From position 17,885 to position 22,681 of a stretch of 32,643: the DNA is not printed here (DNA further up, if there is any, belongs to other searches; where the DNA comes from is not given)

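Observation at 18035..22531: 1498-aa tandem HdrA with a complete GltD/NfnB-like NAD(P)H module inserted into the first HdrA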

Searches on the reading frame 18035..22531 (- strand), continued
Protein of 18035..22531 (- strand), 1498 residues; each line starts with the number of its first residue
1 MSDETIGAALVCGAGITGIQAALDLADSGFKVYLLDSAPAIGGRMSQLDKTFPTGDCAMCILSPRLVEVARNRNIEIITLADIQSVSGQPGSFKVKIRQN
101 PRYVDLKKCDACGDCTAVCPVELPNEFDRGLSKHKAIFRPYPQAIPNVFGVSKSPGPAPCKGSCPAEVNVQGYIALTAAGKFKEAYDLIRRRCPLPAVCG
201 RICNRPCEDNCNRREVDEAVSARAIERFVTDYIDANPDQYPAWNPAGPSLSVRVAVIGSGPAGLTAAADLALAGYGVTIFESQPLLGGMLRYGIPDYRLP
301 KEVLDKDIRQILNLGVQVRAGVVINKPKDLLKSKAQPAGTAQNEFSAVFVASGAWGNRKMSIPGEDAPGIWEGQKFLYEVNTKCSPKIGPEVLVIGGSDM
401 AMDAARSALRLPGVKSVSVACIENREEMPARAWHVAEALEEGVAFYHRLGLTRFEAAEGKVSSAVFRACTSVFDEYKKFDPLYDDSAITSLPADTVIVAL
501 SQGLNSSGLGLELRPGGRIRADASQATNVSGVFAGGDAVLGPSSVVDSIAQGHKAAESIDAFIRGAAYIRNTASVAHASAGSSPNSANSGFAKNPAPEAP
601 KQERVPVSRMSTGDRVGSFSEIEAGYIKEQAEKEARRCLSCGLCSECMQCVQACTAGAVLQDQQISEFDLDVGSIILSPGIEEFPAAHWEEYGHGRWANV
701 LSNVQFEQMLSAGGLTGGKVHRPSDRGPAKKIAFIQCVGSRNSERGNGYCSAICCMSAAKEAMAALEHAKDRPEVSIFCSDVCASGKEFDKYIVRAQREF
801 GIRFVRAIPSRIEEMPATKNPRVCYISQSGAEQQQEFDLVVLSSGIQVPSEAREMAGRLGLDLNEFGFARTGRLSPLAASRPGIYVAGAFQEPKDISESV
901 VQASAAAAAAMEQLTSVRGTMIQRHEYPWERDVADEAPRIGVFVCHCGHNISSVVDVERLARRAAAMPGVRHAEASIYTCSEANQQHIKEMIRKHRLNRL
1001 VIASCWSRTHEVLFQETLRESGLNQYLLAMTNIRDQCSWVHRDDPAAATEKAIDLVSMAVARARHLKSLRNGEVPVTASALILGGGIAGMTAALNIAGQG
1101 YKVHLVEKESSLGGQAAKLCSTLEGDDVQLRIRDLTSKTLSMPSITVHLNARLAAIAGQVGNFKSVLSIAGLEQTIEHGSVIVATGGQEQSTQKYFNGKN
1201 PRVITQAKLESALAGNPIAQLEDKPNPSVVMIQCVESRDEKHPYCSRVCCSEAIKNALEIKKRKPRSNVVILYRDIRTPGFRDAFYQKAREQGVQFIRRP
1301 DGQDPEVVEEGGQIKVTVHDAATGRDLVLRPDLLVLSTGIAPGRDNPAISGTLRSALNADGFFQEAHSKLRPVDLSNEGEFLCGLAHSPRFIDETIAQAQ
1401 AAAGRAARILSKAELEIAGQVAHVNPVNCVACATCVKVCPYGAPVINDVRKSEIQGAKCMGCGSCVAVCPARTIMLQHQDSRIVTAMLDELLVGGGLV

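Call 16: search_solved_structures(query=window:18035-22531:-, max_evalue=1e-10)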
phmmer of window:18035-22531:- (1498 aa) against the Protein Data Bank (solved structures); distinct sequences matched with E-value up to 1e-10: 18.
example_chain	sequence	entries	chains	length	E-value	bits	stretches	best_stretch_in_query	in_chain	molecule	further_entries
8rvu_a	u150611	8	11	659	9e-163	546.9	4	9-151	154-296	H(2):CoB-CoM heterodisulfide,ferredoxin reductase subunit A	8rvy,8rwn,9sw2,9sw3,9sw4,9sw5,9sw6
8rvv_A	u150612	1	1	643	6.7e-162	544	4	9-151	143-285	H(2):CoB-CoM heterodisulfide,ferredoxin reductase subunit A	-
5odc_A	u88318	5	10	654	1.8e-155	522.7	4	9-153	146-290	Heterodisulfide reductase, subunit A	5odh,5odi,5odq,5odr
9sfi_A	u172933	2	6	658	2.8e-146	492.2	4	8-153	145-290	CoB--CoM heterodisulfide reductase iron-sulfur subunit A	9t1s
7bkb_A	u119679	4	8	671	9.2e-125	420.9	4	9-151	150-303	CoB--CoM heterodisulfide reductase iron-sulfur subunit A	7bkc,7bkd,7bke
9bov_A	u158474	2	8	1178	1.6e-87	297.5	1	158-650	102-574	Molybdopterin oxidoreductase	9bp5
9n5u_A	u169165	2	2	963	2.3e-87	297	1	158-566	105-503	NfnA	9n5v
8oh5_C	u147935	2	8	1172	1.8e-73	251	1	158-650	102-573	Formate dehydrogenase-O, major subunit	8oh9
4ylf_B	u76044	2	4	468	1e-69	238.5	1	158-565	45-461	Dihydropyrimidine dehydrogenase subunit A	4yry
5vj7_A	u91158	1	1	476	6.7e-65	222.6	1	158-563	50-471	Oxidoreductase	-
5jca_L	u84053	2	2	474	6.7e-63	215.9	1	158-563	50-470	NADH-dependent Ferredoxin:NADP Oxidoreductase (NfnI) subunit alpha | NADH-dependent Ferredoxin:NADP Oxidoreductase subunit alpha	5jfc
6s6s_G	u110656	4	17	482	1.3e-43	152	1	160-567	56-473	Glutamate synthase [NADPH] small chain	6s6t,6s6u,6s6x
2vdc_G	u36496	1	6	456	7.4e-43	149.5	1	158-567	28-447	GLUTAMATE SYNTHASE [NADPH] SMALL CHAIN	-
7mfm_I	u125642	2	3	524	1.9e-32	115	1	163-590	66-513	Glutamate synthase (NADPH) small chain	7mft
6tjr_A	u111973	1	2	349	3.2e-29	104.3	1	1081-1407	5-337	Fumarate reductase/succinate dehydrogenase flavoprotein domain protein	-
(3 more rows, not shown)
